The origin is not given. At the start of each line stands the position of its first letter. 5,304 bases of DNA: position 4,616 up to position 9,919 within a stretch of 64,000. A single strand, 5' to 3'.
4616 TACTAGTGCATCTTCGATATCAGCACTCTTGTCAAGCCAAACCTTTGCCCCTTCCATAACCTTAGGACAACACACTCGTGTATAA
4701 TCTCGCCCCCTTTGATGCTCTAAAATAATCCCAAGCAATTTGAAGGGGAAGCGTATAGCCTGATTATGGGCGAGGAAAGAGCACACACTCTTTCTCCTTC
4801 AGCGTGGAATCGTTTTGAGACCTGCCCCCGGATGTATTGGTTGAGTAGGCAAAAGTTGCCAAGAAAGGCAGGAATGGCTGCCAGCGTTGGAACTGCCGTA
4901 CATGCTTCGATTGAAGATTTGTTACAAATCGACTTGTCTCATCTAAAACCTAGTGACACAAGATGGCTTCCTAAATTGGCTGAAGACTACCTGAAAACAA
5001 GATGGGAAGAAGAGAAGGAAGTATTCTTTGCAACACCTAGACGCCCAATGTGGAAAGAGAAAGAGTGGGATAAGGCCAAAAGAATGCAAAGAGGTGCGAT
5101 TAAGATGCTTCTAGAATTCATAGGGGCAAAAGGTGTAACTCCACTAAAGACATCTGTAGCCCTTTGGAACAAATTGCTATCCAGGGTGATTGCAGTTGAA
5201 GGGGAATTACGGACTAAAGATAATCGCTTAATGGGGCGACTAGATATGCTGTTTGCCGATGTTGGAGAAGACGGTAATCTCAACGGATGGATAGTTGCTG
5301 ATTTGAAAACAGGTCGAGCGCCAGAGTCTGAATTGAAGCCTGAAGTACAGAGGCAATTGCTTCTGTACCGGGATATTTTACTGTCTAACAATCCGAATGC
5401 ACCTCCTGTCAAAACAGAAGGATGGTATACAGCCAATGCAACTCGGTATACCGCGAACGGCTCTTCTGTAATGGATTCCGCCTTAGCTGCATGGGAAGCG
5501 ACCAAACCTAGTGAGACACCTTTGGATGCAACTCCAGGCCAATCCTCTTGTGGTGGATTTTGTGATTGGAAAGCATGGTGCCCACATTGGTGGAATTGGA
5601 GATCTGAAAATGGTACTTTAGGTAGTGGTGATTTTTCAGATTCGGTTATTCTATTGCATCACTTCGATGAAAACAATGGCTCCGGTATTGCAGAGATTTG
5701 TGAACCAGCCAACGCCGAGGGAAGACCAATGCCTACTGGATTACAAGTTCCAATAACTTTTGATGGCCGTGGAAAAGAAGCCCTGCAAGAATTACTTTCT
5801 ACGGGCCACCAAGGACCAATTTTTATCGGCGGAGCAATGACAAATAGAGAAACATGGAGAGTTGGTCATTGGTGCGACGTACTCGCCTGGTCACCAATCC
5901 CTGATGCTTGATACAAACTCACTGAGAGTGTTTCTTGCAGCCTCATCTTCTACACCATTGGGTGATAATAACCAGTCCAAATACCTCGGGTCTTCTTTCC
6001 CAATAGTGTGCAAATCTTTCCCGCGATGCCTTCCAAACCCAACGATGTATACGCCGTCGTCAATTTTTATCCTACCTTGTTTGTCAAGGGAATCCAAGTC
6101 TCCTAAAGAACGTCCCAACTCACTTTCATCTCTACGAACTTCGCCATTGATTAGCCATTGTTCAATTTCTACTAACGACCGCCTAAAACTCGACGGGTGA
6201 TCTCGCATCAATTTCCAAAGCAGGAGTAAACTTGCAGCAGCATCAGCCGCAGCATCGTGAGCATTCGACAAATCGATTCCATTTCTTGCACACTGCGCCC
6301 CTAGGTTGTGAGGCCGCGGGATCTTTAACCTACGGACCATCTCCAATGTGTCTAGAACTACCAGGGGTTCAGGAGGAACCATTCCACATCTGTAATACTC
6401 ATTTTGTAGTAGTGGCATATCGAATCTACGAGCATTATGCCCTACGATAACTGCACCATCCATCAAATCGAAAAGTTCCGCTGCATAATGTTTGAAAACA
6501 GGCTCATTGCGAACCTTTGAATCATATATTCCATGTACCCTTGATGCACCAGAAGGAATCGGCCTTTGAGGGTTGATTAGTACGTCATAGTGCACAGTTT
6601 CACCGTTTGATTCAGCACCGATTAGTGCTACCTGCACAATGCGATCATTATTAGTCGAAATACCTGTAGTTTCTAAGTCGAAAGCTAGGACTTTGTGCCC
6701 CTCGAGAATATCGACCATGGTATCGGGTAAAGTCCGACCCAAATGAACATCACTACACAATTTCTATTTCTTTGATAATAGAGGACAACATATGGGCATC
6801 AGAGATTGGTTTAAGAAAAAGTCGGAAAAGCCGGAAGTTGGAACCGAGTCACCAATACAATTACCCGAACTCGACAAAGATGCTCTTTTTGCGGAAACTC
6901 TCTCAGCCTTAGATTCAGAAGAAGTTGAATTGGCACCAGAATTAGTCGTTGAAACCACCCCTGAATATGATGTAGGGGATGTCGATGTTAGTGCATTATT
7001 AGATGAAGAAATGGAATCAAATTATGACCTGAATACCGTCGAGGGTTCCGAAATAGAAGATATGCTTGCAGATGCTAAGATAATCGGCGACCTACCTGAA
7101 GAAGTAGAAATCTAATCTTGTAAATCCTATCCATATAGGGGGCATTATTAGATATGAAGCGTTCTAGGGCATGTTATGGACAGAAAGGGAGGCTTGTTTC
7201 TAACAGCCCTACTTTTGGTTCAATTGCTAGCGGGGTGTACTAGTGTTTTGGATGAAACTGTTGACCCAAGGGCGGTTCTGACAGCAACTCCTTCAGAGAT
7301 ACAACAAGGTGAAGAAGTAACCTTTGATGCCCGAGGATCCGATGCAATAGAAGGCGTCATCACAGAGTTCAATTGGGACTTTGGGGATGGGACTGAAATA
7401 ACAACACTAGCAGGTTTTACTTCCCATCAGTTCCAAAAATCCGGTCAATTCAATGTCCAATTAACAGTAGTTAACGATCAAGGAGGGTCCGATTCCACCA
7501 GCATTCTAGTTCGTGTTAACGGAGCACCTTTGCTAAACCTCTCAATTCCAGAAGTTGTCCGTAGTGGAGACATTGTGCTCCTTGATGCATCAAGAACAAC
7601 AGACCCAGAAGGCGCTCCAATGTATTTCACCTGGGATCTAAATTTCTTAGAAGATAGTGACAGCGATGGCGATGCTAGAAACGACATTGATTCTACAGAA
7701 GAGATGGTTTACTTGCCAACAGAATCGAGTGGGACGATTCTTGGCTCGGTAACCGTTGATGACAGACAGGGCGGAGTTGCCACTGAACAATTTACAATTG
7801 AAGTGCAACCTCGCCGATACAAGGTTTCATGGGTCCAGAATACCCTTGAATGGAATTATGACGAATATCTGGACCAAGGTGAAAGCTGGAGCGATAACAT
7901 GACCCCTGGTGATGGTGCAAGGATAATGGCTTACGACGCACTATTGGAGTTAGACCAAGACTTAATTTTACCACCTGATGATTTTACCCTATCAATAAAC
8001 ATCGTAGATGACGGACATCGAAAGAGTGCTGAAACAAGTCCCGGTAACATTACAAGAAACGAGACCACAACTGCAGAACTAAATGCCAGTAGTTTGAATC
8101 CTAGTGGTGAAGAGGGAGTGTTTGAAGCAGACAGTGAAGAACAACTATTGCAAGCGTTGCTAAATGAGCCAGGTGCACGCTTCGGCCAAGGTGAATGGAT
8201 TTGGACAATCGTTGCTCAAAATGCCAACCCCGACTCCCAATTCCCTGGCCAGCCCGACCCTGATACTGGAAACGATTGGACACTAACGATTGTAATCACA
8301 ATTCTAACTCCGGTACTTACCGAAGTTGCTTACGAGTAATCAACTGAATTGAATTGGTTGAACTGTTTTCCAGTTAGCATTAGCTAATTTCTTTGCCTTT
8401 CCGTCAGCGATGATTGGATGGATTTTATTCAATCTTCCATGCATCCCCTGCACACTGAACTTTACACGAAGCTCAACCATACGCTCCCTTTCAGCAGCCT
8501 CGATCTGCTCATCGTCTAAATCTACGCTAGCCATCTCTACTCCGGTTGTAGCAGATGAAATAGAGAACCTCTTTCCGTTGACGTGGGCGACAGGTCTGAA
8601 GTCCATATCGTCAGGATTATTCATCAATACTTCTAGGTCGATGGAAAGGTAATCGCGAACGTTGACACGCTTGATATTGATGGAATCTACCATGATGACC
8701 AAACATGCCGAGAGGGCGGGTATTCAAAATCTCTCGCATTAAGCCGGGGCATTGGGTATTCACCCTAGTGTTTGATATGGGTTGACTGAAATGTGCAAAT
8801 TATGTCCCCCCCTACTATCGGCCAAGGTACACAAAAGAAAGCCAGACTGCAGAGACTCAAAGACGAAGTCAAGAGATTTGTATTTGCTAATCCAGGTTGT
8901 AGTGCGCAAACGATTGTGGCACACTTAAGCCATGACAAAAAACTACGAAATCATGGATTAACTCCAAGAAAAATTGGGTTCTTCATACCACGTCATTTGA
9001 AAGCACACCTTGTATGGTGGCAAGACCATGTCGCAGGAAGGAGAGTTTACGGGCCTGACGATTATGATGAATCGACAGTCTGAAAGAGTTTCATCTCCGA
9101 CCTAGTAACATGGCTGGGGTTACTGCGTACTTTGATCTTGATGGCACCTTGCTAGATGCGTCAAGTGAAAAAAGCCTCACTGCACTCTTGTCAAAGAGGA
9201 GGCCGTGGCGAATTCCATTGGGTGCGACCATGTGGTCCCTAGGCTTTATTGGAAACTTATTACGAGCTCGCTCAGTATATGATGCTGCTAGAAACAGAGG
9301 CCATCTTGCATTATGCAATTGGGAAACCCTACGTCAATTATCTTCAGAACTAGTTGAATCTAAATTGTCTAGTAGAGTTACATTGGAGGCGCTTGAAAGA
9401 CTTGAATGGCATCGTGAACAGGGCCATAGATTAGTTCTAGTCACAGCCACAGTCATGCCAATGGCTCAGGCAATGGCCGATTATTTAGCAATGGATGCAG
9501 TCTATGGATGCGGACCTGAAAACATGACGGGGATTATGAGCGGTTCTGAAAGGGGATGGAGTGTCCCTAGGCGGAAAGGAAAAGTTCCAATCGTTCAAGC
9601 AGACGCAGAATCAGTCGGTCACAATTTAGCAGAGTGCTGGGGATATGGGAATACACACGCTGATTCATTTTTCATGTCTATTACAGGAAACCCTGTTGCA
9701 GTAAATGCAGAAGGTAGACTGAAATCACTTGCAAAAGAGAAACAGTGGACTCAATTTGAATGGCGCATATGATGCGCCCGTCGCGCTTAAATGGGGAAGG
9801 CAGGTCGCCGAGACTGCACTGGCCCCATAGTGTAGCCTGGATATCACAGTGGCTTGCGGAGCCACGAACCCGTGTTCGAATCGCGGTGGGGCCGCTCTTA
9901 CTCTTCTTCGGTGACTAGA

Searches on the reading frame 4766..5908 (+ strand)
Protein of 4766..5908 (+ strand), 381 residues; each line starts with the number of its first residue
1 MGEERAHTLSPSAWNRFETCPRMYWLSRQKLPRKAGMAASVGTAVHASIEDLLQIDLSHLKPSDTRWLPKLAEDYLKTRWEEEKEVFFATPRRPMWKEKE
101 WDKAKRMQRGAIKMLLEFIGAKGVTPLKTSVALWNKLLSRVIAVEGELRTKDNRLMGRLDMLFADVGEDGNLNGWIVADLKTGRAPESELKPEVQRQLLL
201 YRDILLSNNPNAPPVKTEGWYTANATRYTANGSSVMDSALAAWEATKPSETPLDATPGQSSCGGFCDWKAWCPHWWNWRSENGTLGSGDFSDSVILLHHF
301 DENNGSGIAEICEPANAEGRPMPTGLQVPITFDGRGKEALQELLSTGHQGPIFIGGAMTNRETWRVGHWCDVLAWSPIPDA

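Call 65: search_protein_families(library=pfam, proteins=[window:4766-5908:+], max_evalue=0.001)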
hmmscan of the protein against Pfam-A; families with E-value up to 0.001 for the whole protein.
window:4766-5908:+ (381 aa): 1 family
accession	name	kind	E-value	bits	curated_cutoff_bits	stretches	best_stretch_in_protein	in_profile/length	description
PF12705.13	PDDEXK_1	-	5.3e-20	72.8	22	1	8-273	1-247/247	PD-(D/E)XK nuclease superfamily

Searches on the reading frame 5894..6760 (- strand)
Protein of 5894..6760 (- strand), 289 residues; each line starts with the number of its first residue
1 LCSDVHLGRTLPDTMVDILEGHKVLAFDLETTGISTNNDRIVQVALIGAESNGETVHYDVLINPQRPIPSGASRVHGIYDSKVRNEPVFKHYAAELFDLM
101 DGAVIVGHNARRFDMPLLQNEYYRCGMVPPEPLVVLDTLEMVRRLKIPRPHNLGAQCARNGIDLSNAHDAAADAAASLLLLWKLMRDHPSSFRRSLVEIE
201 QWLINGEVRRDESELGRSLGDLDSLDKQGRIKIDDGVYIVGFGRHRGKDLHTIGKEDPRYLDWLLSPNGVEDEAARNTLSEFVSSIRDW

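Call 65: search_protein_families(library=pfam, proteins=[window:5894-6760:-], max_evalue=0.001)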
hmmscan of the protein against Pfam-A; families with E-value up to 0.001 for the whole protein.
window:5894-6760:- (289 aa): 4 families
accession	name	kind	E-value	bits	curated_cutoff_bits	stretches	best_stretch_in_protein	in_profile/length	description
PF00929.31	RNase_T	-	2.1e-26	93.9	24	1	26-180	2-163/164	Exonuclease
PF13482.12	RNase_H_2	-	0.00019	21.9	22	0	27-150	3-102/165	RNase_H superfamily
PF03104.25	DNA_pol_B_exo1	-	0.00056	19.8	23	0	22-122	64-179/242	DNA polymerase family B, exonuclease domain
PF20600.3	ExoX-like_C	-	0.00061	19.6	26.5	0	242-265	3-26/30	Exodeoxyribonuclease X-like C-terminal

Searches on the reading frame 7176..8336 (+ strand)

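Call 12: search_protein_families(library=pfam, proteins=[window:7176-8336:+], max_evalue=0.001)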
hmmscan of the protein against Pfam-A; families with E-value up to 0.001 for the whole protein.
window:7176-8336:+ (387 aa): 3 families
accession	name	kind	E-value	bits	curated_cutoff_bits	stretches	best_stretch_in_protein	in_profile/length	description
PF18911.6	PKD_4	-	3.9e-24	84.9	27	1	30-110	3-80/85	PKD domain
PF00801.26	PKD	-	3.2e-14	53.1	23.5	1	35-108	4-75/80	PKD domain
PF22352.2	K319L-like_PKD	-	8.3e-06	26.2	27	0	41-114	6-84/84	K319L-like, PKD domain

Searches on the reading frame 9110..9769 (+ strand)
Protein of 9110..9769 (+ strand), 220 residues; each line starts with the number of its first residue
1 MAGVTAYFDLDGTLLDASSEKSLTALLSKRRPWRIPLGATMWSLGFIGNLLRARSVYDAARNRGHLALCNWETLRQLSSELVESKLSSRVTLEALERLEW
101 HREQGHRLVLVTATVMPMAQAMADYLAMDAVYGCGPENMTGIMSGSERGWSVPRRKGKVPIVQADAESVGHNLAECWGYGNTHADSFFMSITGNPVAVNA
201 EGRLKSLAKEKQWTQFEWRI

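Call 65: search_protein_families(library=pfam, proteins=[window:9110-9769:+], max_evalue=0.001)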
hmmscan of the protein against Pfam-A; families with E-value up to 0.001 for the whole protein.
window:9110-9769:+ (220 aa): 2 families
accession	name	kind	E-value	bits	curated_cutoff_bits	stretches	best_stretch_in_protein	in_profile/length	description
PF12710.13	HAD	-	2.2e-19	71.1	27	1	7-185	2-184/189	haloacid dehalogenase-like hydrolase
PF00702.32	Hydrolase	-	0.00016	22.6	26.4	1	8-130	6-139/191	haloacid dehalogenase-like hydrolase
